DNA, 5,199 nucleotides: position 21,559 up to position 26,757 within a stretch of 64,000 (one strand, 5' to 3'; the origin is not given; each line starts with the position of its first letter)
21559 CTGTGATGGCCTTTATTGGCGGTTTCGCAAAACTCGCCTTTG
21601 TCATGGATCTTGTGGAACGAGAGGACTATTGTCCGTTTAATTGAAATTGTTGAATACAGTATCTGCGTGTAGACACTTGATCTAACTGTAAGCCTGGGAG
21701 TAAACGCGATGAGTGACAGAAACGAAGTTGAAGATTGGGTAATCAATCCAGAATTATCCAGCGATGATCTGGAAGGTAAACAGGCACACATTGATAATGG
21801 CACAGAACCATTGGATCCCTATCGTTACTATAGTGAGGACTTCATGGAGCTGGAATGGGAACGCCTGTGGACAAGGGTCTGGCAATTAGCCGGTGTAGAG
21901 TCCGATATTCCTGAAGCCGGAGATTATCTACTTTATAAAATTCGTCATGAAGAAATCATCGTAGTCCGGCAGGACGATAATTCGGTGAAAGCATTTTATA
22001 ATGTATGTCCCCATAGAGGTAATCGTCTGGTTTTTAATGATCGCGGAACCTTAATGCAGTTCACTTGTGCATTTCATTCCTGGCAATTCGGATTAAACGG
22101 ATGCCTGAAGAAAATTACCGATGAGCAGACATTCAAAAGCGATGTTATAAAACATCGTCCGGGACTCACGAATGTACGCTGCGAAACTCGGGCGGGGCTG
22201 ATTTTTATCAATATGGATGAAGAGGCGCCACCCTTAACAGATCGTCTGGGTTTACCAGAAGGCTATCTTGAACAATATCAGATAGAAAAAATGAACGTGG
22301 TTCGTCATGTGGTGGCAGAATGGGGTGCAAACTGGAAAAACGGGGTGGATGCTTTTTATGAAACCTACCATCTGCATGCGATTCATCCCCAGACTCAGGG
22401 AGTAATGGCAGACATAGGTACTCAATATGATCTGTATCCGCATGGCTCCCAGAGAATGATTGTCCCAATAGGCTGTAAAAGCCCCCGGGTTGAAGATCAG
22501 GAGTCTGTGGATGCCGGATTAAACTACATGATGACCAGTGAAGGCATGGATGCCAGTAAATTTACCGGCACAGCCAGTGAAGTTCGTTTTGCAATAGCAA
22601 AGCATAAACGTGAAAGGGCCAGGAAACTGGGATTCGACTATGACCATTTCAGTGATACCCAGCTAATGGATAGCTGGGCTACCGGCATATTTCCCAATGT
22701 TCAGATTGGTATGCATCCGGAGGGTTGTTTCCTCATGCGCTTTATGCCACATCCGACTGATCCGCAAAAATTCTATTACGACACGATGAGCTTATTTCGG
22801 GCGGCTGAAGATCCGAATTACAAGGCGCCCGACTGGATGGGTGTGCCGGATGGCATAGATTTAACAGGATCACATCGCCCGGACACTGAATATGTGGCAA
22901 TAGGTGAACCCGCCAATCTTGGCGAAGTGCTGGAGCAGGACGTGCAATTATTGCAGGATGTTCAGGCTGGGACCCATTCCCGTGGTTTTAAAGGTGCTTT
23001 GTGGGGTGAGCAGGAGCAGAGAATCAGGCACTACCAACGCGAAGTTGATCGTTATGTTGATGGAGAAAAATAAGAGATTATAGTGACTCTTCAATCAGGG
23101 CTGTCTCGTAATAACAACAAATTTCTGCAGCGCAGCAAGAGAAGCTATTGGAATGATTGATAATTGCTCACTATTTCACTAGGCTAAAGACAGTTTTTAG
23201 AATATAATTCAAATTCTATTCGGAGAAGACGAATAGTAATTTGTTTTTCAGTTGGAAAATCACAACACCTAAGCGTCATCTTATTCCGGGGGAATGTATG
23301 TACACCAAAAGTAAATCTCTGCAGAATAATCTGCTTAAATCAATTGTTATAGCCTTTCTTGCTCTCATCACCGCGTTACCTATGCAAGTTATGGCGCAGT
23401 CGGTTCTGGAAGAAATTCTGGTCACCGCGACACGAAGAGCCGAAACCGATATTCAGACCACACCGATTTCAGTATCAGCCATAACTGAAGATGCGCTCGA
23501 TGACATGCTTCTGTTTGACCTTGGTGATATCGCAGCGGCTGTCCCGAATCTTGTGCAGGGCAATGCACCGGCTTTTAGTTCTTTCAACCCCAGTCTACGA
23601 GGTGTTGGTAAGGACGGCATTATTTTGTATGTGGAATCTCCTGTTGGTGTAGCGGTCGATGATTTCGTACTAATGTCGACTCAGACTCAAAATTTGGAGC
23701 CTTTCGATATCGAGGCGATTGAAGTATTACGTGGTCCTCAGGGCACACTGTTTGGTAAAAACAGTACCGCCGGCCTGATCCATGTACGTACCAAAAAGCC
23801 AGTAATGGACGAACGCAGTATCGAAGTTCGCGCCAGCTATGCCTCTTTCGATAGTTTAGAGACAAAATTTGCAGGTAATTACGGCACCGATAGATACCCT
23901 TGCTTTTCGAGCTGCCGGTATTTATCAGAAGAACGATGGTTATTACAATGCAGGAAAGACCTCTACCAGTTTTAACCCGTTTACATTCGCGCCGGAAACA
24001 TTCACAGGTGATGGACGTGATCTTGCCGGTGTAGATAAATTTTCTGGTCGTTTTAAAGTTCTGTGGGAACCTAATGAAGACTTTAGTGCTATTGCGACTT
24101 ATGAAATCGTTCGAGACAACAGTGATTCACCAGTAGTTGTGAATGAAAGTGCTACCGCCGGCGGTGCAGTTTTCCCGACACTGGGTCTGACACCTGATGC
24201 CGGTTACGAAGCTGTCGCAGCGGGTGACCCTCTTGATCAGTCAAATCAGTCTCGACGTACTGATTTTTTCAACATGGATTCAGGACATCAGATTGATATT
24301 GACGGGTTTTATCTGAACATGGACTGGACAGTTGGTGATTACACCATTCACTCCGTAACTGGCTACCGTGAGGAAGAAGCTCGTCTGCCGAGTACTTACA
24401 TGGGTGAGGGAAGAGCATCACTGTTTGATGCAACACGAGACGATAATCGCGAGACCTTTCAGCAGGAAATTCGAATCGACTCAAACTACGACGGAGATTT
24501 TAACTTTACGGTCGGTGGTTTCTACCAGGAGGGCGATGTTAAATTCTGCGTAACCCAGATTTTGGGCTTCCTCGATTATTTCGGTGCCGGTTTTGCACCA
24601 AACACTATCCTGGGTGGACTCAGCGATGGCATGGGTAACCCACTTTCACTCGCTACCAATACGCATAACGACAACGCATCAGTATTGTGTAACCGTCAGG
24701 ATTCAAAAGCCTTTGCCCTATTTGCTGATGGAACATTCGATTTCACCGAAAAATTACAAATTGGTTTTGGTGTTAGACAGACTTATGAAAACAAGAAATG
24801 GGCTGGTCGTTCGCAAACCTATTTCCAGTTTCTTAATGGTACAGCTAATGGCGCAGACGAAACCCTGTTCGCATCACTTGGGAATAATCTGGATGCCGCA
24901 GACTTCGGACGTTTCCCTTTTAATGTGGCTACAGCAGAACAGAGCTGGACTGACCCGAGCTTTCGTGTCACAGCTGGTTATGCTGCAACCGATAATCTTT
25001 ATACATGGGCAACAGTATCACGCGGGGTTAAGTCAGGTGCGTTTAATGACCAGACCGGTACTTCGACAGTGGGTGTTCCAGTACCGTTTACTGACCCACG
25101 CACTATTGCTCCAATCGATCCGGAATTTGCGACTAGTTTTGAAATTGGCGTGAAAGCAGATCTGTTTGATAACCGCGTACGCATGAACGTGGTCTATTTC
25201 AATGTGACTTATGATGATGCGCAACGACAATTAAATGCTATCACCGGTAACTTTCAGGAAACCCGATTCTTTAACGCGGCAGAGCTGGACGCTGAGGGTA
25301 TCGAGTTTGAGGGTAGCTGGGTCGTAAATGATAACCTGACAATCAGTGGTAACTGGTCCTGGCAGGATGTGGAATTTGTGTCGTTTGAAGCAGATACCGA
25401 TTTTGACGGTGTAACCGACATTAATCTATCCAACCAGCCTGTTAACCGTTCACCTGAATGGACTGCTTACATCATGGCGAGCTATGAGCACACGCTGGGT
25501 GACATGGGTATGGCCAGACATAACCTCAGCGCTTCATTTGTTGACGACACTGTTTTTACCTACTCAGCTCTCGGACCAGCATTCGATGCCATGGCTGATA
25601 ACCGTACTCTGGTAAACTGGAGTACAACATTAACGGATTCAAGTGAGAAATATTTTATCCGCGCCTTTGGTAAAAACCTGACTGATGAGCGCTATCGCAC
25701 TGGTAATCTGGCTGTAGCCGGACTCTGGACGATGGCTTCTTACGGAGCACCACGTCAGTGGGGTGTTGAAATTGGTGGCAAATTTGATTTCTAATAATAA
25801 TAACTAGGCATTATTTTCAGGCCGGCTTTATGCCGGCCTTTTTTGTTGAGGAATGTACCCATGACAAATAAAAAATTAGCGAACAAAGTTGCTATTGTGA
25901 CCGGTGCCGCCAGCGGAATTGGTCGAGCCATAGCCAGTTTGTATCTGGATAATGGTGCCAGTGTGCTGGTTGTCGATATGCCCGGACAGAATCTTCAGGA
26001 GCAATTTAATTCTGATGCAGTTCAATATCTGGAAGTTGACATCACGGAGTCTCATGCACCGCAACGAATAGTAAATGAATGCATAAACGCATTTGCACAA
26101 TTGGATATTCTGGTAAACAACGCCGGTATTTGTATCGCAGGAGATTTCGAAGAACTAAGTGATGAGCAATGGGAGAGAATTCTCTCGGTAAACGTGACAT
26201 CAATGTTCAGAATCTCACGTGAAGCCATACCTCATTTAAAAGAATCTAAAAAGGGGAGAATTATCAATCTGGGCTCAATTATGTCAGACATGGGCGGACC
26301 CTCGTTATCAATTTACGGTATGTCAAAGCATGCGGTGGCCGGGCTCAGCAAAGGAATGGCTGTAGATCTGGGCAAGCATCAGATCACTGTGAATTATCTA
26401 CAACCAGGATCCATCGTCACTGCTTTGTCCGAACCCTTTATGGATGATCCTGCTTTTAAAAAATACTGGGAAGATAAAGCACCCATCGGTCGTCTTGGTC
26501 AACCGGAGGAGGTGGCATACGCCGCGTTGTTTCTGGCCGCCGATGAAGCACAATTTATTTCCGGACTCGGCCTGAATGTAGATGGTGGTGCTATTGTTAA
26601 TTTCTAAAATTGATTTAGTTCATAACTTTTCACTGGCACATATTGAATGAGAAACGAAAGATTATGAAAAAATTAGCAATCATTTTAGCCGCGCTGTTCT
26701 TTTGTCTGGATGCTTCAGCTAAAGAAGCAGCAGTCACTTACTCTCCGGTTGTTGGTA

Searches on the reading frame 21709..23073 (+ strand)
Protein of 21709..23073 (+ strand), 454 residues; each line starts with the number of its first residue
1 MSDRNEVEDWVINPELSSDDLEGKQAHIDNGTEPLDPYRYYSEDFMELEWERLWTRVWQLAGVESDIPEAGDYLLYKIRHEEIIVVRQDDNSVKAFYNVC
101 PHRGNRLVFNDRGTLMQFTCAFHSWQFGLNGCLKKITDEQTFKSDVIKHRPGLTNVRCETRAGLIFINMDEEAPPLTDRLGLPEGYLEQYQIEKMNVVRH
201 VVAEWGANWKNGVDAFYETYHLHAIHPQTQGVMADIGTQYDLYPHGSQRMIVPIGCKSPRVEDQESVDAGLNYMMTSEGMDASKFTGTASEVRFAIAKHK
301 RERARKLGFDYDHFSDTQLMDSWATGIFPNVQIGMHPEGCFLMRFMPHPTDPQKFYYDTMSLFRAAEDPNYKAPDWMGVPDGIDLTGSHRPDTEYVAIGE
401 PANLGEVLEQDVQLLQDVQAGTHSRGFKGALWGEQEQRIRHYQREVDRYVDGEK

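Call 60: search_protein_families(library=pfam, proteins=[window:21709-23073:+], max_evalue=0.001)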
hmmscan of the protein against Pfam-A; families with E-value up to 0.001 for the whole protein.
window:21709-23073:+ (454 aa): 2 families
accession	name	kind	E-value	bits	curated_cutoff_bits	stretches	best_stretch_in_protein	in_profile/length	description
PF00848.25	Ring_hydroxyl_A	-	2e-23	83.8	24.9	1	193-451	2-207/208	Ring hydroxylating alpha subunit (catalytic domain)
PF00355.32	Rieske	-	8.6e-15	54.9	20.3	1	58-141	2-83/88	Rieske [2Fe-2S] domain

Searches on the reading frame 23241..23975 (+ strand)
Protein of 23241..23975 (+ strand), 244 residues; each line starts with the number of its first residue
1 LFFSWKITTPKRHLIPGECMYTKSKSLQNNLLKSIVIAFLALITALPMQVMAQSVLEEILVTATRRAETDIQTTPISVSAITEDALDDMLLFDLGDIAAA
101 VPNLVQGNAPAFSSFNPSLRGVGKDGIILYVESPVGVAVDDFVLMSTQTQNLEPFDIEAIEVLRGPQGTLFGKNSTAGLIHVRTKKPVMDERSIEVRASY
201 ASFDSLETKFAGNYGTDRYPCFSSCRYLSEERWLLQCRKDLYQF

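Call 60: search_protein_families(library=pfam, proteins=[window:23241-23975:+], max_evalue=0.001)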
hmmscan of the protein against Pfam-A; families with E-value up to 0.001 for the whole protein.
window:23241-23975:+ (244 aa): 1 family
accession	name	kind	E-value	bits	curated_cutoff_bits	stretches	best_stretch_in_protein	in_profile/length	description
PF07715.20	Plug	-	3.2e-16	60.2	23.9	1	71-178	2-106/107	TonB-dependent Receptor Plug Domain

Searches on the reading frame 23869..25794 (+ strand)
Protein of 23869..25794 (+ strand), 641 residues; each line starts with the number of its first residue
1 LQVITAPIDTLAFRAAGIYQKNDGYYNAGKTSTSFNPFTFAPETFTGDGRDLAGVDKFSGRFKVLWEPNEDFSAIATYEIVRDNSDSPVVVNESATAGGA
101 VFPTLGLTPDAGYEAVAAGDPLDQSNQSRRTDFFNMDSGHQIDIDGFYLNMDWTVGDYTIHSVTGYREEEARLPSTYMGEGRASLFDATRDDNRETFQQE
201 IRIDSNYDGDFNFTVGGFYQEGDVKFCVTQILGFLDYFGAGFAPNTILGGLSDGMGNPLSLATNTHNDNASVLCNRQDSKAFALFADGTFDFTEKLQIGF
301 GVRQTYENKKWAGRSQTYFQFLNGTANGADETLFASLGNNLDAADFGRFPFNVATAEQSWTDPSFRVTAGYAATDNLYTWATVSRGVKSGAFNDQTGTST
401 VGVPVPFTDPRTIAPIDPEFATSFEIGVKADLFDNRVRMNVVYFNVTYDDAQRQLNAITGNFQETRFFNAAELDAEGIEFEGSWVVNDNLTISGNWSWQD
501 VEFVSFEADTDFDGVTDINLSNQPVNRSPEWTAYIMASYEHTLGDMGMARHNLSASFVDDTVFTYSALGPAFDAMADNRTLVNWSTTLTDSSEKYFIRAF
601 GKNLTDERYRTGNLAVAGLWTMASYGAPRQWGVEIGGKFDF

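Call 60: search_protein_families(library=pfam, proteins=[window:23869-25794:+], max_evalue=0.001)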
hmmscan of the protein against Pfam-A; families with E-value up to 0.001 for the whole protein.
window:23869-25794:+ (641 aa): 2 families
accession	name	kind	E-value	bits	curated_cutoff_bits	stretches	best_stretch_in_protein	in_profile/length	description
PF00593.30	TonB_dep_Rec_b-barrel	-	4.2e-24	86.6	27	1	112-562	37-397/436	TonB dependent receptor-like, beta-barrel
PF14905.12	OMP_b-brl_3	-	0.00011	21.8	27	1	417-540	214-335/408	Outer membrane protein beta-barrel family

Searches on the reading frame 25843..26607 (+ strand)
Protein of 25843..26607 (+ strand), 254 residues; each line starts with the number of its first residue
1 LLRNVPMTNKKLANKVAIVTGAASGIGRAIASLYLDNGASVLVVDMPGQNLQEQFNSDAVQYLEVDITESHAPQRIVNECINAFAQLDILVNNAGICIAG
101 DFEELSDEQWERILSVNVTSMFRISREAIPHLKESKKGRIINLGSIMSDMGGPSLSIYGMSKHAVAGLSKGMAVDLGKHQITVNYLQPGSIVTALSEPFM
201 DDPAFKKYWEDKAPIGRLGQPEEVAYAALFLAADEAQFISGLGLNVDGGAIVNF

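Call 60: search_protein_families(library=pfam, proteins=[window:25843-26607:+], max_evalue=0.001)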
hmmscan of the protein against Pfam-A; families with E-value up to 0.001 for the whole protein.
window:25843-26607:+ (254 aa): 5 families
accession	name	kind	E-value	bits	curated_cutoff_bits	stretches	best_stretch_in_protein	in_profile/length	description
PF13561.12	adh_short_C2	-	1.9e-61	208.1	27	1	21-249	1-234/236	Enoyl-(Acyl carrier protein) reductase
PF00106.31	adh_short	-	1.5e-53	181.7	26.6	1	15-199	1-190/195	short chain dehydrogenase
PF08659.16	KR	-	1.5e-09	38.4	22.6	1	18-166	4-157/180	KR domain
PF23441.1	SDR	-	1.3e-07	31.7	27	1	10-251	3-256/258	SDR-like rossmann domain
PF01370.27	Epimerase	-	0.0001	22.2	20.9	1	18-126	2-100/240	NAD dependent epimerase/dehydratase family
